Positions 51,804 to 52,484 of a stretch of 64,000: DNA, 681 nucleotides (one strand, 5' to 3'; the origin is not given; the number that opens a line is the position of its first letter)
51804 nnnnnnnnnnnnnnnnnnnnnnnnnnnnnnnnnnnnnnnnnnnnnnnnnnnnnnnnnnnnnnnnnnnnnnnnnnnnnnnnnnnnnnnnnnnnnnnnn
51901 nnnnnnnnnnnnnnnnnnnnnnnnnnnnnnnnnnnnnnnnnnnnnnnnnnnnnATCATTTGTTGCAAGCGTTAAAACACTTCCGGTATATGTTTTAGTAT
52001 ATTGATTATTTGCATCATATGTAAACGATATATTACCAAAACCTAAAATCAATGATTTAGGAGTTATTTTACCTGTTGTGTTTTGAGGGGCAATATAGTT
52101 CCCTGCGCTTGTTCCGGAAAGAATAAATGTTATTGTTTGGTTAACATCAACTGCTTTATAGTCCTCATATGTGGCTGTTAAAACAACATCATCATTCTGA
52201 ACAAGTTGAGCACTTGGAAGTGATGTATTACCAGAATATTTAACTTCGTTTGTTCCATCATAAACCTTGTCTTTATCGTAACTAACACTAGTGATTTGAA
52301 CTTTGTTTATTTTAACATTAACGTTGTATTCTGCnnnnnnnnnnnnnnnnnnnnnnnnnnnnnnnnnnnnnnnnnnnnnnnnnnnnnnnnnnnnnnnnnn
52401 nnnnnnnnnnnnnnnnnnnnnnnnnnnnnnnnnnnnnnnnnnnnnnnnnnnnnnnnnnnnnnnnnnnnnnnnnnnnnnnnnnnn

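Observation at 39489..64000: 24.5-kb surface-protein island abutting the S10 operon promoter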

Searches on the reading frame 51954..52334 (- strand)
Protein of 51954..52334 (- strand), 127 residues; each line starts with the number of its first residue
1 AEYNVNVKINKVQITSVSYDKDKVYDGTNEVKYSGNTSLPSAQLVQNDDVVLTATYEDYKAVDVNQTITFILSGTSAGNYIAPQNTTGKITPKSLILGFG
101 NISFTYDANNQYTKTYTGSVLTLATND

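Call 85: predict_structure(alignment_id=A4)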
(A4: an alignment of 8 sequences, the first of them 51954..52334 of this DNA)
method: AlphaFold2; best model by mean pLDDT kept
length: 127 residues; sequences in the alignment: 8
mean_pLDDT: 45.8   pTM: 0.28
mean pLDDT of the five models: 45.8, 44.4, 41.8, 41.2, 39.3
residues with pLDDT >= 90: 0; 70-90: 0; 50-70: 29; < 50: 98
segments of 3 or more residues with pLDDT < 50: 1-24, 32-37, 41-67, 75-79, 91-99, 101-107, 110-127
pLDDT, mean of each block of 10 residues (from residue 1): 43 45 48 49 46 42 48 50 52 46 47 43 36
secondary structure, 60 per line:
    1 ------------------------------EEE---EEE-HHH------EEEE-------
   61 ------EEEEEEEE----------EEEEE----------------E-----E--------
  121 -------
elements in order: E31-33 E37-39 E50-53 E67-74 E85-89
